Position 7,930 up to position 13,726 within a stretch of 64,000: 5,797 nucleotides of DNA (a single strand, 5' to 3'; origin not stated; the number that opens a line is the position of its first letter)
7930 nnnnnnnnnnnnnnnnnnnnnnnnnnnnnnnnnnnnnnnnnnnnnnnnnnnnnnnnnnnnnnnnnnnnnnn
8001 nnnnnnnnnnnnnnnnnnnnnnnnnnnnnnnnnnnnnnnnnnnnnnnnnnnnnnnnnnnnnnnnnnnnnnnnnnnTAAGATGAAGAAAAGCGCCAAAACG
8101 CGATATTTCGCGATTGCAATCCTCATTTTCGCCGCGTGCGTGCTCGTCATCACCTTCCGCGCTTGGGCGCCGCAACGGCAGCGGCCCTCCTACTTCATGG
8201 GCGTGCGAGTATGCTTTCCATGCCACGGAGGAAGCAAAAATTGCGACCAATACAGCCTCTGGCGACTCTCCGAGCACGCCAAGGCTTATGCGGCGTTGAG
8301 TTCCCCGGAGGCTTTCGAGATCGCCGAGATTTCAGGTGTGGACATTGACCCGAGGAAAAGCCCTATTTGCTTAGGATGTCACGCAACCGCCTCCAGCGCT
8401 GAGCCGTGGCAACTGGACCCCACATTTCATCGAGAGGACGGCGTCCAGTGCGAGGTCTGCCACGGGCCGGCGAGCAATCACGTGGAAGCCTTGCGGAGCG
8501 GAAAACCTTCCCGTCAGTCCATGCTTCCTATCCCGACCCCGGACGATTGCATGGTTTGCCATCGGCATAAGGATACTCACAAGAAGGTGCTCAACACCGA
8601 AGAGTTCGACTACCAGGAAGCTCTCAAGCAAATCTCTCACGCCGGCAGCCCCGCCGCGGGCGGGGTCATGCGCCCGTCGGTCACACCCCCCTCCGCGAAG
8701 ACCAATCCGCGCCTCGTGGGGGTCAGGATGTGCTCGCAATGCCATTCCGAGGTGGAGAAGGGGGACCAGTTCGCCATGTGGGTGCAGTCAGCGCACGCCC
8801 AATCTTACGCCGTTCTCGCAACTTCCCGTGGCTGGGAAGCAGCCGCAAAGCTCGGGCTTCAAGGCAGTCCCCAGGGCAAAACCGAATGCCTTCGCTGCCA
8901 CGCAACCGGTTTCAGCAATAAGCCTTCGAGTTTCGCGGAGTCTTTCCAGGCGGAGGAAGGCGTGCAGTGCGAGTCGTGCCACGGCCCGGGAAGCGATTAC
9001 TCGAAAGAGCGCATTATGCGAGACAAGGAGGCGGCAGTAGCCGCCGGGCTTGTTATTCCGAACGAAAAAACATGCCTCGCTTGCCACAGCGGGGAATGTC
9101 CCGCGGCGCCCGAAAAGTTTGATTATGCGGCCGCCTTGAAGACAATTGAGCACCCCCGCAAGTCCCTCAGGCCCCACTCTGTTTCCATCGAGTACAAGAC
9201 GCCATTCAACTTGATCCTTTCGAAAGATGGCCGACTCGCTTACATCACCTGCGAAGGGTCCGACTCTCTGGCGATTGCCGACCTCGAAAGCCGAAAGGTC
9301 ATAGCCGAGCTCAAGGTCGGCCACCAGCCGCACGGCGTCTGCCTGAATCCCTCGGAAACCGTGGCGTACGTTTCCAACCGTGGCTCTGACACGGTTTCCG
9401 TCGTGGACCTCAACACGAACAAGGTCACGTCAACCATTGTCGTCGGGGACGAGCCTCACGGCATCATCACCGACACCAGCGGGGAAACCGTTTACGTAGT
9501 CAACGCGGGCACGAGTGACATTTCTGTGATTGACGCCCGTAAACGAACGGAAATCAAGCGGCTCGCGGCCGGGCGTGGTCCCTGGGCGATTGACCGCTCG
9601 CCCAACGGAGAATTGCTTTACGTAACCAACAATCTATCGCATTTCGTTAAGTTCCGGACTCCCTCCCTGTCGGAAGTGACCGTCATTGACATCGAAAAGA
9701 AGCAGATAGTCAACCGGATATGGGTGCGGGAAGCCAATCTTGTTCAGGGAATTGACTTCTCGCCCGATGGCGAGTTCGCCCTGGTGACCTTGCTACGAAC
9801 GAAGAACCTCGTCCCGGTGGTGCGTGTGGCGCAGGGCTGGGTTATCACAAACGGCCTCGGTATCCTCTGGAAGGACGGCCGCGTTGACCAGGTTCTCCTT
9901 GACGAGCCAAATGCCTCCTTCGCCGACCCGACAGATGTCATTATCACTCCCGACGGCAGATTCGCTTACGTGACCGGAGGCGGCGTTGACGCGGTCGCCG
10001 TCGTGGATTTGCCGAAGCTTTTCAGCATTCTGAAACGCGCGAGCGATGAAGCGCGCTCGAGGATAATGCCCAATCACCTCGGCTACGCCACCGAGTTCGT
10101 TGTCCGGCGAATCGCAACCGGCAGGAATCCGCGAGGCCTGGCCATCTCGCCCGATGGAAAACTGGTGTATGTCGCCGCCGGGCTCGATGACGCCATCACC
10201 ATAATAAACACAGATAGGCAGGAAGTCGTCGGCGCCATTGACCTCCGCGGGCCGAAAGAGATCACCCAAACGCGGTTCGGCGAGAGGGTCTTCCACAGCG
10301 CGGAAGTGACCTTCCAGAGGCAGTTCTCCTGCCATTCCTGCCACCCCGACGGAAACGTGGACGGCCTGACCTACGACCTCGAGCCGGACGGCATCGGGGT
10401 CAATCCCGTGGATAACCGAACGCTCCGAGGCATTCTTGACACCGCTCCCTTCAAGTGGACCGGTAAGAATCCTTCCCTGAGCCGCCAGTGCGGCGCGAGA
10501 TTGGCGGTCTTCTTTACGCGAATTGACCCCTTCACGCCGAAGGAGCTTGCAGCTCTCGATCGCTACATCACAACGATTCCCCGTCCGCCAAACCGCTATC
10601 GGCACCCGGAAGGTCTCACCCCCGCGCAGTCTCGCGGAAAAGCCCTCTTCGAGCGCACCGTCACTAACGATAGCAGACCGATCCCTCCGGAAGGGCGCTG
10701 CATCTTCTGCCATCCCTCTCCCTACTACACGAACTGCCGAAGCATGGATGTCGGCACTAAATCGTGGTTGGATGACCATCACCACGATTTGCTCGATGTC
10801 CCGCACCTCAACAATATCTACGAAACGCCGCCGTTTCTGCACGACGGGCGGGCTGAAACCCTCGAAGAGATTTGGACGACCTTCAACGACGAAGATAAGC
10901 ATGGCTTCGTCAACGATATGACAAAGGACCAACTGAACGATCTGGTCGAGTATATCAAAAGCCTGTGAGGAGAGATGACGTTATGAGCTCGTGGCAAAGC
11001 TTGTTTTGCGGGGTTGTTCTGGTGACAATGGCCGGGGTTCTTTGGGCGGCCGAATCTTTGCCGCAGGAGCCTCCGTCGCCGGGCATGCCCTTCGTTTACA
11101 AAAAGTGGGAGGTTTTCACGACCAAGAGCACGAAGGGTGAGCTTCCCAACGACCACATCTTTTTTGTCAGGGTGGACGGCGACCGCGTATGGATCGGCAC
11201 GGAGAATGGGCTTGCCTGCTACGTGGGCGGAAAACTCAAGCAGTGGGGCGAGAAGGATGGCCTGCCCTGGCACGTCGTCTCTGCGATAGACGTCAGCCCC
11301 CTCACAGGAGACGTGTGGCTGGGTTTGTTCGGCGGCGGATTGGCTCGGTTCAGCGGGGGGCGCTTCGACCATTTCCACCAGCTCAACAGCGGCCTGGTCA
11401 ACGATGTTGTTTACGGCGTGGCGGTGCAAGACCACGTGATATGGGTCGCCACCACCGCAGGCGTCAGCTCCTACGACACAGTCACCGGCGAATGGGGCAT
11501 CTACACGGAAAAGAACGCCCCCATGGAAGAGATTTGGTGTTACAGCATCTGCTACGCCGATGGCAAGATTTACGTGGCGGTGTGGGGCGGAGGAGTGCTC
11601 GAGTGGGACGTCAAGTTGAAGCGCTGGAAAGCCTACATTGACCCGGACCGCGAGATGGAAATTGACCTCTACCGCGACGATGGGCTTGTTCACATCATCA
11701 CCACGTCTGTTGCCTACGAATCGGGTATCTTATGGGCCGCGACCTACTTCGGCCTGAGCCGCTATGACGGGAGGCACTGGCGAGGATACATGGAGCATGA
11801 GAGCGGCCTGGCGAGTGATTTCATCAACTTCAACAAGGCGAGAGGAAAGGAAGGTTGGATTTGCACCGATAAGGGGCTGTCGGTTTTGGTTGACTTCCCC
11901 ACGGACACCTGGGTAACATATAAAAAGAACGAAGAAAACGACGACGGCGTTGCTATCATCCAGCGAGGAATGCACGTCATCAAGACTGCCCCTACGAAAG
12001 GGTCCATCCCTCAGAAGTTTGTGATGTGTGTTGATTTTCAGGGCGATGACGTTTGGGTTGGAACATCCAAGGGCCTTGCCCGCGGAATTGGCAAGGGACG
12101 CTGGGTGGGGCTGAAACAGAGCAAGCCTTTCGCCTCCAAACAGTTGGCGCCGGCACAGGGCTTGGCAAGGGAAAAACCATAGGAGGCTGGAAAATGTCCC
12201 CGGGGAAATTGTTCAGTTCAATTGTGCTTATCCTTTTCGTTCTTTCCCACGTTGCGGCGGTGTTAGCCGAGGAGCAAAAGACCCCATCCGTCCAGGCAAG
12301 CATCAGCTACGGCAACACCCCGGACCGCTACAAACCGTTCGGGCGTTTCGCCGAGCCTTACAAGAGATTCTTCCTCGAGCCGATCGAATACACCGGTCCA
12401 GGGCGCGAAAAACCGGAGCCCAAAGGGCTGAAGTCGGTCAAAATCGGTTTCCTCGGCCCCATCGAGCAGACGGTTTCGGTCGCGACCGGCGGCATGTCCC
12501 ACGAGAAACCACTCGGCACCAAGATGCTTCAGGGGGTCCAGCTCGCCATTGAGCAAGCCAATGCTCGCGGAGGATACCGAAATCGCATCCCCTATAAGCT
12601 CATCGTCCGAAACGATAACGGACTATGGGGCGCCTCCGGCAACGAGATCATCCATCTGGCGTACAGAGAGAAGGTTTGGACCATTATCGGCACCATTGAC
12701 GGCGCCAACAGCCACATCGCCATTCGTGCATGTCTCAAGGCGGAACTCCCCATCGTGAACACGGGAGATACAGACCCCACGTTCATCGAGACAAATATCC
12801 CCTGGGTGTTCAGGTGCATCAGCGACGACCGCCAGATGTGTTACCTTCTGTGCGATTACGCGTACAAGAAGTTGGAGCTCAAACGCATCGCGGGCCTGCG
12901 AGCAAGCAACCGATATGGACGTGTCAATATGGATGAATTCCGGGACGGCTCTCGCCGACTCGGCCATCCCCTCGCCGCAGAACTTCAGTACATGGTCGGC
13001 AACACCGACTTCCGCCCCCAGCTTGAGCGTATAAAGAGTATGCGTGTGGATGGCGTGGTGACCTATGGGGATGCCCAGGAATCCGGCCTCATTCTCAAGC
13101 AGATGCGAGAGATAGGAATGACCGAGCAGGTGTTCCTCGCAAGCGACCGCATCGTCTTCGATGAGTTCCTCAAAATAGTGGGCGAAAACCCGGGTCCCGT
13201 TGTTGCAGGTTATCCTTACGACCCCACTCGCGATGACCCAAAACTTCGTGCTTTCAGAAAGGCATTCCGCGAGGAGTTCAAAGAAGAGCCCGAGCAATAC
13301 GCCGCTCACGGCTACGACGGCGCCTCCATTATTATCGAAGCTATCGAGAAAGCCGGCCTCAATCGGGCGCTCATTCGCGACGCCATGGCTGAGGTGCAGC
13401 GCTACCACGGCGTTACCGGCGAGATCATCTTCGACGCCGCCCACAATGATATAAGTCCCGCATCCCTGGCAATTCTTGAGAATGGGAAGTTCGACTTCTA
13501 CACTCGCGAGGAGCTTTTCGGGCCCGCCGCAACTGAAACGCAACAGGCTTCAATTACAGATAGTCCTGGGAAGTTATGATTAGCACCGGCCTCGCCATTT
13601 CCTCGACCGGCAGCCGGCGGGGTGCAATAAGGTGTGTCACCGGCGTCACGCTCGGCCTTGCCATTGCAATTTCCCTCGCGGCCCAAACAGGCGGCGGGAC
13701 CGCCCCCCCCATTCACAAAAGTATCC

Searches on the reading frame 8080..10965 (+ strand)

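Call 55: search_protein_families(library=pfam, proteins=[window:8080-10965:+], max_evalue=0.00001)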
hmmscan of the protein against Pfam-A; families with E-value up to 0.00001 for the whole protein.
window:8080-10965:+ (962 aa): 8 families
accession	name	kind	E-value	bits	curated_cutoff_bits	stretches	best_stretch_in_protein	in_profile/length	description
PF13435.11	Cytochrome_C554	-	3.5e-28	98.8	20.8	2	218-302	2-84/84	Cytochrome c554 and c-prime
PF10282.15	Lactonase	-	9.5e-18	64.9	21.7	0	458-583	144-273/344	Lactonase, 7-bladed beta-propeller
PF21783.3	YNCE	-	1.5e-17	64.4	27.1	0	670-733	58-119/339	YNCE-like beta-propeller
PF25174.1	Beta-prop_THOC3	-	9.1e-10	38.4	305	0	401-543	30-174/272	THOC3 beta-propeller domain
PF02239.22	Cytochrom_D1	-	3.4e-09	36.2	25.5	0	386-496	6-116/368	Cytochrome D1 heme domain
PF22113.1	Mtrc-MtrF_II-IV_dom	-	1.8e-08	34.6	30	0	155-307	29-169/176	Outer membrane cytochrome MtrC/MtrF-like, domains II/IV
PF14522.11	Cytochrome_C7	-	4.4e-07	30.1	24.8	0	266-337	12-67/67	Cytochrome c7 and related cytochrome c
PF23414.1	Beta-prop_EML_2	-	8.7e-06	25.7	90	0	419-526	3-109/266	Echinoderm microtubule-associated protein second beta-propeller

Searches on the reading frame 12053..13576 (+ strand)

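Call 55: search_protein_families(library=pfam, proteins=[window:12053-13576:+], max_evalue=0.00001)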
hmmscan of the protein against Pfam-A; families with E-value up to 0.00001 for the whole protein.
window:12053-13576:+ (508 aa): 3 families
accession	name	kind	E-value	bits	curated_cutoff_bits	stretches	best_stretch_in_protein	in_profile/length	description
PF13458.12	Peripla_BP_6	-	1.6e-41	143.5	31.7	1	129-465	2-327/343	Periplasmic binding protein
PF01094.35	ANF_receptor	-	8.7e-16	58.3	25.4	1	159-464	3-338/353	Receptor family ligand binding region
PF13433.12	Peripla_BP_5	-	2.5e-07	30.6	27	0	266-482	124-344/363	Periplasmic binding protein domain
